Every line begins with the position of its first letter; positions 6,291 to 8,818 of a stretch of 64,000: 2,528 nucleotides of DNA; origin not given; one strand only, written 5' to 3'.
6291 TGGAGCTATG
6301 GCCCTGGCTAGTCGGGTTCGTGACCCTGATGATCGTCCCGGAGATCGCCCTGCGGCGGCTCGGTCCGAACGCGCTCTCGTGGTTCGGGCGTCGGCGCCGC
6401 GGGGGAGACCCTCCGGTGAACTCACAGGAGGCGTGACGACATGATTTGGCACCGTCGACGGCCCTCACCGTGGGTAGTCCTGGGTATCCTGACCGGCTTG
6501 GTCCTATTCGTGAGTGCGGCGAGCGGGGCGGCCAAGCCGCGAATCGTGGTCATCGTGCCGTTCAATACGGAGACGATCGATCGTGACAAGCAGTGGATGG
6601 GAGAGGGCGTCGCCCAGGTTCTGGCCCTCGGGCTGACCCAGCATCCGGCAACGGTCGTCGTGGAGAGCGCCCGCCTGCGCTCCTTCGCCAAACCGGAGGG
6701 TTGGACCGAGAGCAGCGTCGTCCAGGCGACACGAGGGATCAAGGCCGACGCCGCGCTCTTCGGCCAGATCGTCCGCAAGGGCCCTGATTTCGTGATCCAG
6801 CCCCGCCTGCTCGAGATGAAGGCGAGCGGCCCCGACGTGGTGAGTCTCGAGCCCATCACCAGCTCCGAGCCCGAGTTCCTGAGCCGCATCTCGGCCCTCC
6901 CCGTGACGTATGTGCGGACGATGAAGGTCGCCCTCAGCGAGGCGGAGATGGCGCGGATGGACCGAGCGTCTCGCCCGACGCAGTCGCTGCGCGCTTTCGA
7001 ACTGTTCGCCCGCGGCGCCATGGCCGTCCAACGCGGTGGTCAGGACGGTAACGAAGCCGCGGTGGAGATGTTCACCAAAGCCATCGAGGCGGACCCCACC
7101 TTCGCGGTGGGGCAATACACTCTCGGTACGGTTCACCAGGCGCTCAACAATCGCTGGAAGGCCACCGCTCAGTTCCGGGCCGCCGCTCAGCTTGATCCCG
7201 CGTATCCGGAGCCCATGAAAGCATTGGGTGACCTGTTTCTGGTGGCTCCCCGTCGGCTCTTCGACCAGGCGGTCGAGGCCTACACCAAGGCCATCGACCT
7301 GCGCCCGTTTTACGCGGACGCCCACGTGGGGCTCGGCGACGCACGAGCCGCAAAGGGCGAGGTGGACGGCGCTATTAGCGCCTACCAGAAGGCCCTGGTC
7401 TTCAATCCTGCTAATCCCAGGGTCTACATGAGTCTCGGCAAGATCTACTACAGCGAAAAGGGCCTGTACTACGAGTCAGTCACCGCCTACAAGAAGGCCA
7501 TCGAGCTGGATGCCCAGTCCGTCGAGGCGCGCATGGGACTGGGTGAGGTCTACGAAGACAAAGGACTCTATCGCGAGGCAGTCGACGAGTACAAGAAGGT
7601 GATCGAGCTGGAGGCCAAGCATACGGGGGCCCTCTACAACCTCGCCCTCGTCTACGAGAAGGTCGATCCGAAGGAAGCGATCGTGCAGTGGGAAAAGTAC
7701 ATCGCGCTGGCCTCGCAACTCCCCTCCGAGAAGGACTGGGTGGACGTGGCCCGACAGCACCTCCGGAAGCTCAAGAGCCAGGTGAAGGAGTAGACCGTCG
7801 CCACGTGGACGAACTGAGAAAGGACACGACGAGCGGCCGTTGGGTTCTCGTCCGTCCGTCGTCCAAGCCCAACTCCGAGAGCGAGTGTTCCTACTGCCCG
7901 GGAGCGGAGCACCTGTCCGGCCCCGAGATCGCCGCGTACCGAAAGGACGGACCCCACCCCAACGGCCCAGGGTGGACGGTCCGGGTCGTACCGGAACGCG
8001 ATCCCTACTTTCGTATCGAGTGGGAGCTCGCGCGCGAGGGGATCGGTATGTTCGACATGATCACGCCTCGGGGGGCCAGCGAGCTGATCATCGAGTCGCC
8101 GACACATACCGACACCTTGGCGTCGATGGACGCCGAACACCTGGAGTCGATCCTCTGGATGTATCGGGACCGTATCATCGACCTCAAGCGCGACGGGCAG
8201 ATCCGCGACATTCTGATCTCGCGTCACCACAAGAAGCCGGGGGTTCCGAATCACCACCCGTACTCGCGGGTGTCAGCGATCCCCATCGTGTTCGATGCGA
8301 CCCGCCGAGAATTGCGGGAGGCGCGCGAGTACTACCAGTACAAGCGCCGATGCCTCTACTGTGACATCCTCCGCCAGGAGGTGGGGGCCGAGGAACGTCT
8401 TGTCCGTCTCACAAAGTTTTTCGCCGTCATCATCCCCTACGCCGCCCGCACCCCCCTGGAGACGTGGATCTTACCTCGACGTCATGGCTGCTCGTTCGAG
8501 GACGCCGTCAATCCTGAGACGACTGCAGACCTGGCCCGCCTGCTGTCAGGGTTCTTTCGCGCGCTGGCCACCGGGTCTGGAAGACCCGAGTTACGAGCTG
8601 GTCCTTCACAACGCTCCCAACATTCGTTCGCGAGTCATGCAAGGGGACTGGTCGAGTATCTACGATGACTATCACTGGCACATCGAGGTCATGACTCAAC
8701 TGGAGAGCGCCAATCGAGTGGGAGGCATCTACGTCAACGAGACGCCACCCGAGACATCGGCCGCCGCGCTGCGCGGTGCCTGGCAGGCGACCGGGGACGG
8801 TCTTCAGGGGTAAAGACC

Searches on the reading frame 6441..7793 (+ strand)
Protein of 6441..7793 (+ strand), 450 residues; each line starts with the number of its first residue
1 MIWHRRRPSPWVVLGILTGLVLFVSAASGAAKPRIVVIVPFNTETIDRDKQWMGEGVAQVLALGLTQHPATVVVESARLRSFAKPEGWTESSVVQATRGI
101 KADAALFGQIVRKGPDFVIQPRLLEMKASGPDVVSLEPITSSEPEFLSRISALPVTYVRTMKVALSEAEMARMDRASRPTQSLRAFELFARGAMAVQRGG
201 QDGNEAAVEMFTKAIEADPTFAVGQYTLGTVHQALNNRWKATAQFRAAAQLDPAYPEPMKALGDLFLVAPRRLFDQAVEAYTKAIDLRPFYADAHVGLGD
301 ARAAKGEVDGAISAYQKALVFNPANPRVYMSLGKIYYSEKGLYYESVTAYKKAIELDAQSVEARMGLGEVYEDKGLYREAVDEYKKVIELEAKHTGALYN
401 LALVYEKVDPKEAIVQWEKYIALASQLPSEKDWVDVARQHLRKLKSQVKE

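Call 55: search_protein_families(library=pfam, proteins=[window:6441-7793:+], max_evalue=0.0001)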
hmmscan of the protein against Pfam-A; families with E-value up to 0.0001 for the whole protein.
window:6441-7793:+ (450 aa): 15 families
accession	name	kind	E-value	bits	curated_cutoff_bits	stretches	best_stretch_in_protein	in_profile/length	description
PF13414.12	TPR_11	-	4.3e-36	122.8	26.8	3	299-337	1-39/42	TPR repeat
PF13181.12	TPR_8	-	2.8e-22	77.3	25.7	0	327-359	2-33/34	Tetratricopeptide repeat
PF13431.12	TPR_17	-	1.9e-21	74.9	24.4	0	349-381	1-33/34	Tetratricopeptide repeat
PF00515.34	TPR_1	-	2.9e-21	74.8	27.8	0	292-325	1-34/34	Tetratricopeptide repeat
PF13432.12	TPR_16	-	2.1e-18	66.8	32.7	1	274-326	13-65/65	Tetratricopeptide repeat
PF07719.23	TPR_2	-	9.8e-17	60.1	27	0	292-325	1-34/34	Tetratricopeptide repeat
PF14559.12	TPR_19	-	1.8e-15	57.4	25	1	274-334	7-67/68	Tetratricopeptide repeat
PF13428.12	TPR_14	-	6.9e-12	45.2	23.5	0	293-334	2-43/44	Tetratricopeptide repeat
PF13176.12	TPR_7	-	1.8e-10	40.5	27.9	0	294-324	1-33/36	Tetratricopeptide repeat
PF13424.12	TPR_12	-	7.9e-10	39.2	30.1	0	328-390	5-74/77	Tetratricopeptide repeat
PF23914.1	TPR_CcmH_CycH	-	5.3e-09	36.5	42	1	319-423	43-150/158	Cytochrome c-type biogenesis protein H TPR domain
PF13174.12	TPR_6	-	6.5e-07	30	26.3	0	362-389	1-28/33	Tetratricopeptide repeat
PF24575.1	TPR_Slam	-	7.5e-07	30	35.2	0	365-404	51-90/104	Surface lipoprotein assembly modifier, N-terminal TPR repeats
PF25063.1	ARM_TT21_C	-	2.5e-05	24.7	35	0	351-407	119-176/209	Tetratricopeptide repeat protein 21 C-terminal ARM domain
PF12895.13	ANAPC3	-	2.9e-05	24.7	27.2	0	341-408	3-69/82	Anaphase-promoting complex, cyclosome, subunit 3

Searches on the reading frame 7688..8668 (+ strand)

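Call 56: search_protein_families(library=pfam, proteins=[window:7688-8668:+], max_evalue=0.0001)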
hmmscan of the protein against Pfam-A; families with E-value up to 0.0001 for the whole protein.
window:7688-8668:+ (326 aa): 1 family
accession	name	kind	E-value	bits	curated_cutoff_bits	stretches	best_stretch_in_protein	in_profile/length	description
PF02744.22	GalP_UDP_tr_C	-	9e-06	26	29.2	1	209-286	2-78/165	Galactose-1-phosphate uridyl transferase, C-terminal domain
